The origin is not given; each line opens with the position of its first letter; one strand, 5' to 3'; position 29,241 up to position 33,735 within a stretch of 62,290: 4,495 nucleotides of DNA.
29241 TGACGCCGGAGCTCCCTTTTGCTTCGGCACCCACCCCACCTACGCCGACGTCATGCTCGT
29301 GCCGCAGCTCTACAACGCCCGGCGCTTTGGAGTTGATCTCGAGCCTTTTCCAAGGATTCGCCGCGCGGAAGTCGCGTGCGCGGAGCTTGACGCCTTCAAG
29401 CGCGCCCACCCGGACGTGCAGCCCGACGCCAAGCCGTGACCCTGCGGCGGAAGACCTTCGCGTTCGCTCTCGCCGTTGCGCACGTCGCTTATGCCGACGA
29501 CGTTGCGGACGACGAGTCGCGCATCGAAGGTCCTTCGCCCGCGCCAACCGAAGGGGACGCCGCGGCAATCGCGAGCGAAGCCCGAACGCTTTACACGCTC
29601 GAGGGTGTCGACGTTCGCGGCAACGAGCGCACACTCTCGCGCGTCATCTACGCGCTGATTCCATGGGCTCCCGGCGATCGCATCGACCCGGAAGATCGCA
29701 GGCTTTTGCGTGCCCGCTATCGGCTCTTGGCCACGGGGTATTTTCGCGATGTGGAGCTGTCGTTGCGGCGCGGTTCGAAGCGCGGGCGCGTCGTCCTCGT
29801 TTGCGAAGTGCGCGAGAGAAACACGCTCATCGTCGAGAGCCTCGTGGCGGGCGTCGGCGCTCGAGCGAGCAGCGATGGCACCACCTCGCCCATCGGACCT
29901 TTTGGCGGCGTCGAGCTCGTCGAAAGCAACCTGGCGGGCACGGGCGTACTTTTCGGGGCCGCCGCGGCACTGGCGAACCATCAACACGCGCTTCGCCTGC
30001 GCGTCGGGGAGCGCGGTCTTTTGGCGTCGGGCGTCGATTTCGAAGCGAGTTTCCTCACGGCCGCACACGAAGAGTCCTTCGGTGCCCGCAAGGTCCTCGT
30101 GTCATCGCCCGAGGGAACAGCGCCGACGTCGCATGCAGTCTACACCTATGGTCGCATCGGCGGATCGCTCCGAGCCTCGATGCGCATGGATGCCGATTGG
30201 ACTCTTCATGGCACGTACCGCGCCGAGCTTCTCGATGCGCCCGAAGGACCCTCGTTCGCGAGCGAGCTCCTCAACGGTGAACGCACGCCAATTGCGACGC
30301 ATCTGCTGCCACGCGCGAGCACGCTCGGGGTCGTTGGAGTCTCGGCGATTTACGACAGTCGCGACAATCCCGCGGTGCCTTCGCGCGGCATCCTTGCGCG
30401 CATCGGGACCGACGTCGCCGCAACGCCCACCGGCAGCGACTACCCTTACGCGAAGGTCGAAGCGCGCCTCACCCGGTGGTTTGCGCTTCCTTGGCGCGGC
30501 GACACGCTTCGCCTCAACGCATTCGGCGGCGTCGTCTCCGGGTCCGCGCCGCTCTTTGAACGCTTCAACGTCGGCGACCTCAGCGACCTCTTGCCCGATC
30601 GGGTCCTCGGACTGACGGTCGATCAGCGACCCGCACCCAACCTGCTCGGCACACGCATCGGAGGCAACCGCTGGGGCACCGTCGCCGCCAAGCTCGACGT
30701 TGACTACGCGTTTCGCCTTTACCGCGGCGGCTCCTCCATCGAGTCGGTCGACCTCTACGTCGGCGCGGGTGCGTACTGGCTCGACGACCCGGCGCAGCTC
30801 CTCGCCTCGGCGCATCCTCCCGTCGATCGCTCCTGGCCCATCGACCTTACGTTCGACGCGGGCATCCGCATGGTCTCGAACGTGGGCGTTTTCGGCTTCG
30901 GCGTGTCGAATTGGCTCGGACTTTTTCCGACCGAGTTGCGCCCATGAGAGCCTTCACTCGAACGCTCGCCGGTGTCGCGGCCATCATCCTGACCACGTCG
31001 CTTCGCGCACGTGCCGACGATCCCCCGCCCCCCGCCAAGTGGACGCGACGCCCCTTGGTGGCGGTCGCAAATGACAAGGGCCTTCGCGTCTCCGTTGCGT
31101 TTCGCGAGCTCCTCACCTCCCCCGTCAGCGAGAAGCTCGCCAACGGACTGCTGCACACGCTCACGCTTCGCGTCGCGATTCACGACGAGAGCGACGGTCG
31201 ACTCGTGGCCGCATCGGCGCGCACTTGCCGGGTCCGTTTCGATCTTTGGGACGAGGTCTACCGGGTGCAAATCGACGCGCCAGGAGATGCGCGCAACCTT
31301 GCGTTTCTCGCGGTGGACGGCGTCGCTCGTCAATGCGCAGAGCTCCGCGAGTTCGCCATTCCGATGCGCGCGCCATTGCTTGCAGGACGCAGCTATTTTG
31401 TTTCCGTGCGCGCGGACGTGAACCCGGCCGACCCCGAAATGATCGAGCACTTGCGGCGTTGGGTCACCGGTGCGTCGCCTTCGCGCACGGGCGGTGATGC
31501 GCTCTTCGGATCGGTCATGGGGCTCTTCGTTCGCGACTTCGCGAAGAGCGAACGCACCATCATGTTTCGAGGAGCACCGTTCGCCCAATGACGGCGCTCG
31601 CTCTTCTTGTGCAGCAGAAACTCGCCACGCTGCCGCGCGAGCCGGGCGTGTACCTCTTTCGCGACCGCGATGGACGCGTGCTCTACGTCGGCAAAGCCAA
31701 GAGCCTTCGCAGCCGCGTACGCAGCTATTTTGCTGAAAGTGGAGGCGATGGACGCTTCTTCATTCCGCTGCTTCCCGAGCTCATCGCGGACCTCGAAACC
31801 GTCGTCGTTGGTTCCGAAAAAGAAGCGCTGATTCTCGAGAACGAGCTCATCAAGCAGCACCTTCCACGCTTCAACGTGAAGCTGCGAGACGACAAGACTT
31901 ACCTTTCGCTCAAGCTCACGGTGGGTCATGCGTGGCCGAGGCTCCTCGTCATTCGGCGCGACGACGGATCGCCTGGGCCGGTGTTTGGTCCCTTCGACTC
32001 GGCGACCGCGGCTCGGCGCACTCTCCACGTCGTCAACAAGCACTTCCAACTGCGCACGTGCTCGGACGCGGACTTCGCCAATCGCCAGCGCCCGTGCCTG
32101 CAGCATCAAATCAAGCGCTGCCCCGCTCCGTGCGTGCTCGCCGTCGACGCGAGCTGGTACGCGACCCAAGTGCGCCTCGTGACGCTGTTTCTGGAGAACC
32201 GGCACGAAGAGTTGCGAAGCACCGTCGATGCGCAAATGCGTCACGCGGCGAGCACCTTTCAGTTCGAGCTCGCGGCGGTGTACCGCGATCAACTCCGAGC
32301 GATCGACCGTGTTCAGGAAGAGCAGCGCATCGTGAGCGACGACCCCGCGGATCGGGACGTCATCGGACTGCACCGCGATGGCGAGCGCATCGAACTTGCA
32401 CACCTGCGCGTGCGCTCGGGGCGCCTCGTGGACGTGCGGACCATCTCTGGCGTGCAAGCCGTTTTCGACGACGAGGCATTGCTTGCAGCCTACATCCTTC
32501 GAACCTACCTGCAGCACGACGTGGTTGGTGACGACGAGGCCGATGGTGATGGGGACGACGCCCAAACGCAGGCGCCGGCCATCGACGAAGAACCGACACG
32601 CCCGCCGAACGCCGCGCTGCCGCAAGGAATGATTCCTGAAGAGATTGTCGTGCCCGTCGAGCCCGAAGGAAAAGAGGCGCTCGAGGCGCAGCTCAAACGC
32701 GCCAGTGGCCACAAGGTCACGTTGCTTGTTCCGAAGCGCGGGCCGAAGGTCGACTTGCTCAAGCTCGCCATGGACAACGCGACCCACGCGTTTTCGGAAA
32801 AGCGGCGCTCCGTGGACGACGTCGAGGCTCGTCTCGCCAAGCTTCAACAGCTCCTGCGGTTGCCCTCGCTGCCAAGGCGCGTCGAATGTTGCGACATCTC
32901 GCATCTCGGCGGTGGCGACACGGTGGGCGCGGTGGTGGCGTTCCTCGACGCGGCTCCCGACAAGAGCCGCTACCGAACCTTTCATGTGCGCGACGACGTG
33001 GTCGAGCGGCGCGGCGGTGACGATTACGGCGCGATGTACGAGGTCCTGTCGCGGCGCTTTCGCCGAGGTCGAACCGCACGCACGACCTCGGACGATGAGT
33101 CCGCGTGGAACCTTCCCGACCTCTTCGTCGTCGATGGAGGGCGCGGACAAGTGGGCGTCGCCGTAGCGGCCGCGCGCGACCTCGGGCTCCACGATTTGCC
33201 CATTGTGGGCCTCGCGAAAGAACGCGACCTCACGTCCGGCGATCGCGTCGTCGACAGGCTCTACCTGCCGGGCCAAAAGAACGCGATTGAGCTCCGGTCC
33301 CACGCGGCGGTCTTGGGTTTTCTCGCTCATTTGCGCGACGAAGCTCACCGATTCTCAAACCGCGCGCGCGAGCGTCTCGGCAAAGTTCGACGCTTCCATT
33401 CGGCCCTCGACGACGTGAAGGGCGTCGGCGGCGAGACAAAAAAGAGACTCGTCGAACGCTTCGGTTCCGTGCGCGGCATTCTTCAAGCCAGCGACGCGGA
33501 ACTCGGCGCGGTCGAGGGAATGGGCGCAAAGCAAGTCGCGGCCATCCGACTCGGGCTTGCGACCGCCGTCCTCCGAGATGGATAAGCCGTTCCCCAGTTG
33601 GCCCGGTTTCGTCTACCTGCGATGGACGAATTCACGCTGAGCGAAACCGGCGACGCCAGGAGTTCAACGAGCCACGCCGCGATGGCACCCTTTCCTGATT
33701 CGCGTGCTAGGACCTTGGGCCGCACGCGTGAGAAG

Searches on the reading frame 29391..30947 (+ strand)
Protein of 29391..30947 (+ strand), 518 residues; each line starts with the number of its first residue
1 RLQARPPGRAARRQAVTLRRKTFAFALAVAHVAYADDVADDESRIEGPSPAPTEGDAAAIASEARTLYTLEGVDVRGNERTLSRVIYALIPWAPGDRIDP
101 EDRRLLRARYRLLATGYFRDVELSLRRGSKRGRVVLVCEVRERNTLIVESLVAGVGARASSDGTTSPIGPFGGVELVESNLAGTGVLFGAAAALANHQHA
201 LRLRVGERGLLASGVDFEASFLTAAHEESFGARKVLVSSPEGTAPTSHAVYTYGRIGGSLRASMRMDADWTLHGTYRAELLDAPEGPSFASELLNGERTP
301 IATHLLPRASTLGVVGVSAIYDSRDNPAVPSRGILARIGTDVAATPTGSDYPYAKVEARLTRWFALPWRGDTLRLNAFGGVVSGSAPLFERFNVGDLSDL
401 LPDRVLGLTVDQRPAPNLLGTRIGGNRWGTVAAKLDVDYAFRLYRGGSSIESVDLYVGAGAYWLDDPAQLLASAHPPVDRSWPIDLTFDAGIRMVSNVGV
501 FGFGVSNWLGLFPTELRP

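Call 68: search_protein_families(library=pfam, proteins=[window:29391-30947:+], max_evalue=0.0001)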
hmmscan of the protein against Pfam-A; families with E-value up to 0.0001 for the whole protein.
window:29391-30947:+ (518 aa): 2 families
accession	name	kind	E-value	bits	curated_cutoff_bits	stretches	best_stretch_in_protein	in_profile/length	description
PF01103.29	Omp85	-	1.1e-09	38.7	24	1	180-395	1-202/325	Omp85 superfamily domain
PF07244.20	POTRA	-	7.2e-05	23.8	21.3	0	68-143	1-79/79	Surface antigen variable number repeat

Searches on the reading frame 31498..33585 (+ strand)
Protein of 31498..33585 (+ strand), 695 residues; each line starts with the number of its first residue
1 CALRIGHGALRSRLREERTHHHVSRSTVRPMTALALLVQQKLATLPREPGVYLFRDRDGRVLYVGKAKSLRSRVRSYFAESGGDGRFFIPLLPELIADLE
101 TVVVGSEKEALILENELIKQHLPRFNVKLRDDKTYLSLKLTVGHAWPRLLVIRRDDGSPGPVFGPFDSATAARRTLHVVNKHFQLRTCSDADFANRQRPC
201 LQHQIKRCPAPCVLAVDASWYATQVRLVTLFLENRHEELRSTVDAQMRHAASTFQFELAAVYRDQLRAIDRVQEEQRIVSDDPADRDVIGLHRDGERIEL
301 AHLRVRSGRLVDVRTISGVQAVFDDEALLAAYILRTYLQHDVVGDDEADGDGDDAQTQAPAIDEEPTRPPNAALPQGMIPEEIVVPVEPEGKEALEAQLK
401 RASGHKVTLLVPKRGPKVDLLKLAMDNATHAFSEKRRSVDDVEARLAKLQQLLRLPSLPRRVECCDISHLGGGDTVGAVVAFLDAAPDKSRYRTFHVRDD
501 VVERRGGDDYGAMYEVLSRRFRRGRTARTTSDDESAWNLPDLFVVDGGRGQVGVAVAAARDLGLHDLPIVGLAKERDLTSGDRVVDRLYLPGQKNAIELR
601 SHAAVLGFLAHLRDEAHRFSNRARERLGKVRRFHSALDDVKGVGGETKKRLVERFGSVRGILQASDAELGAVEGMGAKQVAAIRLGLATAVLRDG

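Call 69: search_protein_families(library=pfam, proteins=[window:31498-33585:+], max_evalue=0.0001)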
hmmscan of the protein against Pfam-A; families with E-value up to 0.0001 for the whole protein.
window:31498-33585:+ (695 aa): 5 families
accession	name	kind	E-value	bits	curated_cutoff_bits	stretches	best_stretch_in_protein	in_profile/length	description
PF08459.17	UvrC_RNaseH_dom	-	3.2e-45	154.3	22.3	1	450-619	1-157/159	UvrC RNAse H endonuclease domain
PF22920.2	UvrC_RNaseH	-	4.1e-19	69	24.3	1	378-435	59-116/116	UvrC Ribonuclease H-like domain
PF14520.12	HHH_5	-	3.8e-08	34.1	27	1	636-687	3-55/57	Helix-hairpin-helix domain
PF01541.30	GIY-YIG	-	5.9e-08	33.3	22.6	1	49-123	2-74/78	GIY-YIG catalytic domain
PF02151.25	UVR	-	4.7e-06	26.6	21.5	1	241-270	5-34/36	UvrB/uvrC motif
